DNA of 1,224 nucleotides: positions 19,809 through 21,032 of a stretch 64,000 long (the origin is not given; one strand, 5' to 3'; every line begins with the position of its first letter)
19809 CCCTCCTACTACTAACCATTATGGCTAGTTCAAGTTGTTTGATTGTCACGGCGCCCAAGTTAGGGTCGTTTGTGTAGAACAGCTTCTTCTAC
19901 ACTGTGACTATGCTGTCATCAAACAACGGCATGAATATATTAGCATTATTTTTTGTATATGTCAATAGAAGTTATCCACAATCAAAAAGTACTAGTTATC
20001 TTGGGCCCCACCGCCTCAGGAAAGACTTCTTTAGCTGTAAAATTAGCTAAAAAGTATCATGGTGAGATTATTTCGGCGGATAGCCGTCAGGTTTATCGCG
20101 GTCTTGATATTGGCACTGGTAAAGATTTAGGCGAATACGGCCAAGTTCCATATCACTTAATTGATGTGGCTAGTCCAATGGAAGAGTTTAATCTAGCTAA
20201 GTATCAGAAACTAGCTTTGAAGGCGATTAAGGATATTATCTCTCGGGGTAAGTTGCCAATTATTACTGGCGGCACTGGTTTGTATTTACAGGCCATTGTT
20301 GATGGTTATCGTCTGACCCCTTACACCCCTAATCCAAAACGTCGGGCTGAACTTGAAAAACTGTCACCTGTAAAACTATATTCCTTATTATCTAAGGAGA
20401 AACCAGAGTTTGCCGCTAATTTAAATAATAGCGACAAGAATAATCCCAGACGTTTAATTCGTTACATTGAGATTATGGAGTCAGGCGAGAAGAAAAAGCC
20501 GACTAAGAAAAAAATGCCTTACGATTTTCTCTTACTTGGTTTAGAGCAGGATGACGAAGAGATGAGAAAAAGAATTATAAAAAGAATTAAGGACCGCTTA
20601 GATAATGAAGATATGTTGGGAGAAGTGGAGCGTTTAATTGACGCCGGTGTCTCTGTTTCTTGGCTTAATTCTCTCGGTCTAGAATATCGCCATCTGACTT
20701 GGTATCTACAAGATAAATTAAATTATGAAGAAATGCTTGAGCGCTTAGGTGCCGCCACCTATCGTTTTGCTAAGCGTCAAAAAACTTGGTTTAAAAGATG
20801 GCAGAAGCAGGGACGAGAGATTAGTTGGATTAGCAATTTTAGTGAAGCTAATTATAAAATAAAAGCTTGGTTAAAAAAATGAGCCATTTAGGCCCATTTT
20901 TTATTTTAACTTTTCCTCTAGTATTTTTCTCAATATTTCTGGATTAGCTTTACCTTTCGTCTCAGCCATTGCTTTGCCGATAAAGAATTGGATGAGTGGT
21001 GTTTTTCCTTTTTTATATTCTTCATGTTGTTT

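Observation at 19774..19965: Unclassified ~155-nt structured RNA with its own consensus promoter and terminator, antisense to the miaB-miaA spacer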

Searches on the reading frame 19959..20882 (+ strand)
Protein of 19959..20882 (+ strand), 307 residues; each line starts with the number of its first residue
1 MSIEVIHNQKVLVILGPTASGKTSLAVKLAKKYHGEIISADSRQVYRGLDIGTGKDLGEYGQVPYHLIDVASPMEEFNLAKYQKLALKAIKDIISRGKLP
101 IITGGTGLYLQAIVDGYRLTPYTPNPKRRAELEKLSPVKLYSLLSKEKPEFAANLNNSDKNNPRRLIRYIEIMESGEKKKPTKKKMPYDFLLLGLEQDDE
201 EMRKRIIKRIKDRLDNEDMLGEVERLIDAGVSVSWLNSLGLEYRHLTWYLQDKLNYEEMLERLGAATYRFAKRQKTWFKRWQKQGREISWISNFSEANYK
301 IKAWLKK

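Call 12: find_related_loci(query=window:19959-20882:+, collection=genome_contigs, flank=3000)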
Query window:19959-20882:+ (307 aa) in genome_contigs; peptide patterns used: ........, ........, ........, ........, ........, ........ (x = any residue, [..] = any of these).
94 stretches matched a pattern; 19 encode a relative of the query (tblastn E <= 1e-3); 19 distinct loci.
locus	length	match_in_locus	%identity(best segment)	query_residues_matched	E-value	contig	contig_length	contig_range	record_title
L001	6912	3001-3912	62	7-307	4e-123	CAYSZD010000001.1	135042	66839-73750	MAG TPA_asm: uncultured Gammaproteobacteria bacterium isolate SRP263991_co7_112 genome assembly, contig: NODE_59_length_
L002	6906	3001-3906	61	6-303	2e-116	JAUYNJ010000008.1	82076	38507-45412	MAG: bacterium isolate C3_metabat.bin.14 C3_k141_60012, whole genome shotgun sequence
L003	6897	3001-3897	61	10-305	6e-115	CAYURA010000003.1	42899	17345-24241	MAG TPA_asm: uncultured Gammaproteobacteria bacterium isolate SRP192927_co2_129 genome assembly, contig: NODE_980_length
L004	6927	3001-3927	59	10-305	3e-114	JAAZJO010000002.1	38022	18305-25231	MAG: Candidatus Falkowbacteria bacterium isolate AS21ysBPME_294 32228_AS21, whole genome shotgun sequence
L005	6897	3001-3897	62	10-305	2e-112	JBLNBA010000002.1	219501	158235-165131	MAG: Bacillota bacterium isolate MAG163 PRJNA951521_bin23_renamed_1, whole genome shotgun sequence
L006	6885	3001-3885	60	6-297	9e-113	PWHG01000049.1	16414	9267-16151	MAG: Candidatus Falkowbacteria bacterium isolate T1Sed10_134 T1-Sed10-C3300, whole genome shotgun sequence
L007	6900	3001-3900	58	10-306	8e-110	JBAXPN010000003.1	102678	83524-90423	MAG: Candidatus Falkowbacteria bacterium isolate ELA532 MAG532_3, whole genome shotgun sequence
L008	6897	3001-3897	58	10-305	1e-104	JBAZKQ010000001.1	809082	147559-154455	MAG: Patescibacteria group bacterium isolate SO_2017_LW4_148 scaffold_12_c1_LW137-91_2017, whole genome shotgun sequence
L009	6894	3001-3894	55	10-304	2e-103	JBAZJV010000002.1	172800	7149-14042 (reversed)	MAG: Patescibacteria group bacterium isolate SO_2017_LW4_128 scaffold_278_c1_LW137-91_2017, whole genome shotgun sequenc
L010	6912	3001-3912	54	10-306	1e-103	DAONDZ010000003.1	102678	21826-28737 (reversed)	MAG TPA_asm: bacterium isolate AMR_MDS_3882 NODE_111_length_102678_cov_13.253374, whole genome shotgun sequence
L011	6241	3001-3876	55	10-297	1e-102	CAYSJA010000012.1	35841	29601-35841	MAG TPA_asm: uncultured Gammaproteobacteria bacterium isolate SRP067234_co1_274 genome assembly, contig: k99_1026828, wh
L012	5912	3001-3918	52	8-306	2e-97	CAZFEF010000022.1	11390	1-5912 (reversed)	MAG TPA_asm: uncultured Gammaproteobacteria bacterium isolate SRP192927_co9_427 genome assembly, contig: NODE_4972_lengt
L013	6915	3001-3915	60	6-307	6e-115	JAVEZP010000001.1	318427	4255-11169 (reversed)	MAG: Patescibacteria group bacterium isolate BF4_68 NODE_35_length_318427_cov_32.135375_Biofilm4, whole genome shotgun s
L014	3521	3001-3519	77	1-173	3e-84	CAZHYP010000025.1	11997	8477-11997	MAG TPA_asm: uncultured Gammaproteobacteria bacterium isolate SRP192927_co4_803 genome assembly, contig: NODE_12512_leng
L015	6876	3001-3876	49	10-291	2e-84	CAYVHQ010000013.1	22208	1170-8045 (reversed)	MAG TPA_asm: uncultured Gammaproteobacteria bacterium isolate SRP286056_co1_702 genome assembly, contig: NODE_2728_lengt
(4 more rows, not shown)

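Call 16: find_encoding_contigs(protein=window:19959-20882:+, flank=3000, max_places=10)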
Protein window:19959-20882:+ (307 aa): 8 contigs read that carry it; 2 places shown.
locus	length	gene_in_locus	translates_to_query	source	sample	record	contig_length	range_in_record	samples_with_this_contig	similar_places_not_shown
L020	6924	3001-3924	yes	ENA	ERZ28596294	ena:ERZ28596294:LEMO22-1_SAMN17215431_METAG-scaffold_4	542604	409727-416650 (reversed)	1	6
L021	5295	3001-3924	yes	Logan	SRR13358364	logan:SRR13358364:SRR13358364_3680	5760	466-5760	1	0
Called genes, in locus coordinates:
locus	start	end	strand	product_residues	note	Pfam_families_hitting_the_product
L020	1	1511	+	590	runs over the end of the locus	PF02516:STT3 (weak), PF13231:PMT_2 (weak)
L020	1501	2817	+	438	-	PF00919:UPF0004, PF04055:Radical_SAM, PF01938:TRAM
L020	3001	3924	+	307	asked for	PF01745:IPT (weak), PF01715:IPPT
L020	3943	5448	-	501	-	PF02934:GatB_N, PF02637:GatB_Yqey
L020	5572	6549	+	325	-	PF01978:TrmB (faint)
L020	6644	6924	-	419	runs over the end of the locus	PF02223:Thymidylate_kin, PF22769:DCD, PF00692:dUTPase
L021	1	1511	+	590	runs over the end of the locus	PF02516:STT3 (weak), PF13231:PMT_2 (weak)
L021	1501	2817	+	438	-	PF00919:UPF0004, PF04055:Radical_SAM, PF01938:TRAM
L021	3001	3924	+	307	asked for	PF01745:IPT (weak), PF01715:IPPT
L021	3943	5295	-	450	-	?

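Call 17: find_homologous_proteins(query=window:19959-20882:+, max_evalue=1e-60)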
Query window:19959-20882:+ (307 aa): 4260 proteins with E <= 1e-60 among 8000 candidates; the best 120 are listed.
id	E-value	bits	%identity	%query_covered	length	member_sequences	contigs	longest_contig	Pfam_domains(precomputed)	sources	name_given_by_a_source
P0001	4.3e-200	681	100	100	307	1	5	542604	PF01745.23,PF01715.24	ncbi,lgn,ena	-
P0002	4.8e-172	589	88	97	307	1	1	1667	PF01745.23,PF01715.24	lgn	-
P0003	9.7e-172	588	88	97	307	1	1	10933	PF01745.23,PF01715.24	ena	-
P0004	5.5e-171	586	88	97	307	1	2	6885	PF01745.23,PF01715.24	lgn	-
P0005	1.4e-168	578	87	97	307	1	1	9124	PF01745.23,PF01715.24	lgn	-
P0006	2.9e-168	577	87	97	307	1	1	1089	PF01745.23,PF01715.24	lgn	-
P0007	8.2e-162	556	81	100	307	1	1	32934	PF01745.23,PF01715.24,PF20720.4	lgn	-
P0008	5.3e-160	550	82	97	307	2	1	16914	PF01745.23,PF01715.24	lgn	-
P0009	2.8e-150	518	77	99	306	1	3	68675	PF01745.23,PF01715.24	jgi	jgi:tRNA dimethylallyltransferase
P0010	2.9e-150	518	77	99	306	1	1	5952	PF01745.23,PF01715.24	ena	-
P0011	2.4e-149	515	77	99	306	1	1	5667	PF01745.23,PF01715.24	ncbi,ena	-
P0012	1.2e-147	509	76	99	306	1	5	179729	PF01745.23,PF01715.24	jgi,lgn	jgi:tRNA dimethylallyltransferase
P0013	2.1e-147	508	76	99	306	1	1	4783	PF01745.23,PF01715.24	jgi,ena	-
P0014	2.3e-147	508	76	99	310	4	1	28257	PF01745.23,PF01715.24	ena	-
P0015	5.3e-147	507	75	99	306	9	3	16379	PF01745.23,PF01715.24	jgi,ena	-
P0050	1.2e-136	473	69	100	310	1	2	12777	PF01745.23,PF01715.24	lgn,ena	-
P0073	1.2e-125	437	65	97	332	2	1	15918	PF01745.23,PF01715.24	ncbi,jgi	-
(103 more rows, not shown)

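Call 18: find_encoding_contigs(protein=P0003, flank=3000, max_places=3)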
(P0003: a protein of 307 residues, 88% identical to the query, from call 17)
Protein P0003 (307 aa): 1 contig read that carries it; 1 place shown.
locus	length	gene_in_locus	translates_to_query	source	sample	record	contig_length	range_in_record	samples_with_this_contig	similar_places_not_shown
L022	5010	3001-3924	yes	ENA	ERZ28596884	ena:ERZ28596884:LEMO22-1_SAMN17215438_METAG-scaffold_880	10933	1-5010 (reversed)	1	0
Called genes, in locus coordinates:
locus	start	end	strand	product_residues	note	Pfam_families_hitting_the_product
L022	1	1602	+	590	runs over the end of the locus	PF02516:STT3 (weak), PF13231:PMT_2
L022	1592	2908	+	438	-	PF00919:UPF0004, PF04055:Radical_SAM, PF01938:TRAM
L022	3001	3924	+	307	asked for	PF01745:IPT (weak), PF01715:IPPT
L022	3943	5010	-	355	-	?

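Call 19: find_encoding_contigs(protein=P0004, flank=3000, max_places=3)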
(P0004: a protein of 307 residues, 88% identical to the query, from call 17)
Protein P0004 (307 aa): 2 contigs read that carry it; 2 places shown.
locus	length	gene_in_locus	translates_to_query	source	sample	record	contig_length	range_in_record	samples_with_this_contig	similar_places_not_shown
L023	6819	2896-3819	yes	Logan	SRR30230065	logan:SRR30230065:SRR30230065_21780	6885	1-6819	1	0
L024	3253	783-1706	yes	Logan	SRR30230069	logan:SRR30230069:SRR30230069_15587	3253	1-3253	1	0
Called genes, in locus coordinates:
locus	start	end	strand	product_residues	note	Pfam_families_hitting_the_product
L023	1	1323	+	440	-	?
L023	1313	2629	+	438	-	PF00919:UPF0004, PF04055:Radical_SAM, PF01938:TRAM (weak)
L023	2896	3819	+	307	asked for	PF01745:IPT (weak), PF01715:IPPT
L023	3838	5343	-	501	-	PF02934:GatB_N, PF02637:GatB_Yqey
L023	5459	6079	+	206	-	-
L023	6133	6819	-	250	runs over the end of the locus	?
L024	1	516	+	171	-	?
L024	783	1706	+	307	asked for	PF01745:IPT (weak), PF01715:IPPT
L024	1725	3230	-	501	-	PF02934:GatB_N, PF02637:GatB_Yqey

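Call 20: find_encoding_contigs(protein=P0005, flank=3000, max_places=3)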
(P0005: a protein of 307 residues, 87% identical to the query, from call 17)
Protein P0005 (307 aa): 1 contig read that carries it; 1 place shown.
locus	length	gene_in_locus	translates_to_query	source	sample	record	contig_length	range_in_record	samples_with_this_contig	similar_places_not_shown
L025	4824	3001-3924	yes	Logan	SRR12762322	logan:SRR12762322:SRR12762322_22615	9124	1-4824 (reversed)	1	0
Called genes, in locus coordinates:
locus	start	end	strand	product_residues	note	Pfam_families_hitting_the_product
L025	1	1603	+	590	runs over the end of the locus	PF02516:STT3 (weak), PF13231:PMT_2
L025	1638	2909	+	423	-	PF00919:UPF0004, PF04055:Radical_SAM, PF01938:TRAM (weak)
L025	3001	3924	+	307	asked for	PF01745:IPT (weak), PF01715:IPPT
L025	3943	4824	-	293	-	?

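Call 21: find_encoding_contigs(protein=P0007, flank=3000, max_places=3)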
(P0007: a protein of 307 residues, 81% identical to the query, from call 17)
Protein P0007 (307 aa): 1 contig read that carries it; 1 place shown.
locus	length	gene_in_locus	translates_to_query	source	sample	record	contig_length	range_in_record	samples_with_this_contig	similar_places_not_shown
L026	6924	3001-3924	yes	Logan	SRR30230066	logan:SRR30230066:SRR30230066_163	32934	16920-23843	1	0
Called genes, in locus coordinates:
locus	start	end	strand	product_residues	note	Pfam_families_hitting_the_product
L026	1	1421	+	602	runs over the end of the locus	PF02516:STT3 (weak)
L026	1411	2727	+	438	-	PF00919:UPF0004, PF04055:Radical_SAM, PF01938:TRAM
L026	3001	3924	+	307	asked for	PF01745:IPT (weak), PF20720:nSTAND3 (faint), PF01715:IPPT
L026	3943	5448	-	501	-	PF02934:GatB_N, PF02637:GatB_Yqey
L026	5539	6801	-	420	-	PF02223:Thymidylate_kin, PF22769:DCD, PF00692:dUTPase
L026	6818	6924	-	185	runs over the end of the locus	PF13207:AAA_17 (weak)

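Call 22: find_encoding_contigs(protein=P0008, flank=3000, max_places=3)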
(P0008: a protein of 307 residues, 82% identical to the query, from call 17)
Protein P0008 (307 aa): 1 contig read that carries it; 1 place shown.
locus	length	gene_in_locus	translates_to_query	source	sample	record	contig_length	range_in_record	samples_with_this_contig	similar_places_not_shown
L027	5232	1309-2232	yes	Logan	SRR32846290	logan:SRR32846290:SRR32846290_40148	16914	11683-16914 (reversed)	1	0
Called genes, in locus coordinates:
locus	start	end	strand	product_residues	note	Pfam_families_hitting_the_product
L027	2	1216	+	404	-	?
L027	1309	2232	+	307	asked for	PF01745:IPT (weak), PF01715:IPPT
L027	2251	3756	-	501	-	PF02934:GatB_N, PF02637:GatB_Yqey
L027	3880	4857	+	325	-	PF01978:TrmB (faint)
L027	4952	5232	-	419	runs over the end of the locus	PF02223:Thymidylate_kin, PF22769:DCD, PF00692:dUTPase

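Call 30: find_encoding_contigs(protein=P0002, flank=3000, max_places=3)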
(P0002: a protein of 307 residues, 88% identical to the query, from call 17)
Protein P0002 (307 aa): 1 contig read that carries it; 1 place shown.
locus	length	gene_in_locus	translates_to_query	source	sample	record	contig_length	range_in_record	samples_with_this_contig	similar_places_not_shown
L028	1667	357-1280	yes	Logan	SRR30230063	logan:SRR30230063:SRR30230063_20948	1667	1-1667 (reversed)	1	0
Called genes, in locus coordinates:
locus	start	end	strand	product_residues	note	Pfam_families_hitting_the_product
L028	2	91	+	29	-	?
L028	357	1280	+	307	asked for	PF01745:IPT (weak), PF01715:IPPT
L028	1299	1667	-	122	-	?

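Call 31: find_encoding_contigs(protein=P0006, flank=3000, max_places=3)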
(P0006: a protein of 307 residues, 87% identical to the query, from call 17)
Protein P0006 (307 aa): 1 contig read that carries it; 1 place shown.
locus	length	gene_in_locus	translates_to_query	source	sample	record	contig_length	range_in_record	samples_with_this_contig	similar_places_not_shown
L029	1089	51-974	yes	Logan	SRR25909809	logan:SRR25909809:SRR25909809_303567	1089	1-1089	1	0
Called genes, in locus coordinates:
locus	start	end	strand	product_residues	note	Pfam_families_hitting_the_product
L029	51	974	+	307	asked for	PF01745:IPT (weak), PF01715:IPPT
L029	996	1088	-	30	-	?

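Call 46: find_encoding_contigs(protein=P0012, flank=3000, max_places=4)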
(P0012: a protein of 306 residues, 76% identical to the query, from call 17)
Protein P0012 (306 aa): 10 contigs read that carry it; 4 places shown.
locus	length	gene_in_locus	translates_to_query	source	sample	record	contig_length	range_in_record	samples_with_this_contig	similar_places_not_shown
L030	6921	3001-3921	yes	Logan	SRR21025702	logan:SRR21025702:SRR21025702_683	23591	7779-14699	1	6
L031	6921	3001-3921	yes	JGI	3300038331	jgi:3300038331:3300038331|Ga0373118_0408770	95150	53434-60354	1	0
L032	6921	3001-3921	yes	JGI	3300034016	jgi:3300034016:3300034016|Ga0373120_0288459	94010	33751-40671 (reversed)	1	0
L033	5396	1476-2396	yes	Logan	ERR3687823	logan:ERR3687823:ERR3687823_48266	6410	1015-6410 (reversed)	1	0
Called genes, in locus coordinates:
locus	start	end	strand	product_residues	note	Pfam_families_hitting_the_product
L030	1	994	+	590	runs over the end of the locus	-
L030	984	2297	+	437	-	PF00919:UPF0004, PF04055:Radical_SAM, PF01938:TRAM (weak)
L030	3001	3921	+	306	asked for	PF01745:IPT (weak), PF01715:IPPT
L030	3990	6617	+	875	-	PF18884:TSP3_bac (faint)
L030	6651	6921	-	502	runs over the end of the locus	PF02934:GatB_N, PF02637:GatB_Yqey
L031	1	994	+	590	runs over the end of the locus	-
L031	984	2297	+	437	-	PF00919:UPF0004, PF04055:Radical_SAM, PF01938:TRAM (weak)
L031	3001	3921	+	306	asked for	PF01745:IPT (weak), PF01715:IPPT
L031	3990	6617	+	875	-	PF18884:TSP3_bac (faint)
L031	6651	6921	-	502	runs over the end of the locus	PF02934:GatB_N, PF02637:GatB_Yqey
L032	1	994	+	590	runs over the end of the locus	-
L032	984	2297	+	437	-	PF00919:UPF0004, PF04055:Radical_SAM, PF01938:TRAM (weak)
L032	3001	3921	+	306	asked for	PF01745:IPT (weak), PF01715:IPPT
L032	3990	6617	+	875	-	PF18884:TSP3_bac (faint)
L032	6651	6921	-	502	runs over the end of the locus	PF02934:GatB_N, PF02637:GatB_Yqey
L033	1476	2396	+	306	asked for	PF01745:IPT (weak), PF01715:IPPT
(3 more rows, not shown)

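Call 47: find_encoding_contigs(protein=P0009, flank=3000, max_places=4)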
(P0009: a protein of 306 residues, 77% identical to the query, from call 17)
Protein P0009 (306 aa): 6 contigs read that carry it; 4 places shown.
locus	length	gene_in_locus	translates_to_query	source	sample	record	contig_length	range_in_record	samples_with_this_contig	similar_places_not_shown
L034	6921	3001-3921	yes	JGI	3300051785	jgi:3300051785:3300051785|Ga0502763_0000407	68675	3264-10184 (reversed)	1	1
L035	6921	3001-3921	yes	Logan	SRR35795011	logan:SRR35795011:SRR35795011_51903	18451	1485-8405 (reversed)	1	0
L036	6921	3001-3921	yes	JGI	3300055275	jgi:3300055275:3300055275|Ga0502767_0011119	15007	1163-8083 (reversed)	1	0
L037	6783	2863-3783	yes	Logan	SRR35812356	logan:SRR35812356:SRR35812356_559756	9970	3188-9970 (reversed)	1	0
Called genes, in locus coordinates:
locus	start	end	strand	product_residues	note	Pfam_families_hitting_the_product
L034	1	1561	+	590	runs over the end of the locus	PF13231:PMT_2 (weak)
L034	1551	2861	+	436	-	PF00919:UPF0004, PF04055:Radical_SAM, PF01938:TRAM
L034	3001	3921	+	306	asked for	PF01745:IPT (weak), PF01715:IPPT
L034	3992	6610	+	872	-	PF18884:TSP3_bac (faint)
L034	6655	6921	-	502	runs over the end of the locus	PF02934:GatB_N, PF02637:GatB_Yqey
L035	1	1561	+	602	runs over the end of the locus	PF13231:PMT_2 (weak)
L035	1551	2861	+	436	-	PF00919:UPF0004, PF04055:Radical_SAM, PF01938:TRAM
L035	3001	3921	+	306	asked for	PF01745:IPT (weak), PF01715:IPPT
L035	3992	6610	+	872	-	PF18884:TSP3_bac (faint)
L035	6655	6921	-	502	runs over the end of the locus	PF02934:GatB_N, PF02637:GatB_Yqey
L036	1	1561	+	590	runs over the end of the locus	PF13231:PMT_2 (weak)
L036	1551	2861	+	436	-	PF00919:UPF0004, PF04055:Radical_SAM, PF01938:TRAM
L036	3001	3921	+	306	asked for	PF01745:IPT (weak), PF01715:IPPT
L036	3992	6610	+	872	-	PF18884:TSP3_bac (faint)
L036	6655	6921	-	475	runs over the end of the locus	?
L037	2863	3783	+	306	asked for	PF01745:IPT (weak), PF01715:IPPT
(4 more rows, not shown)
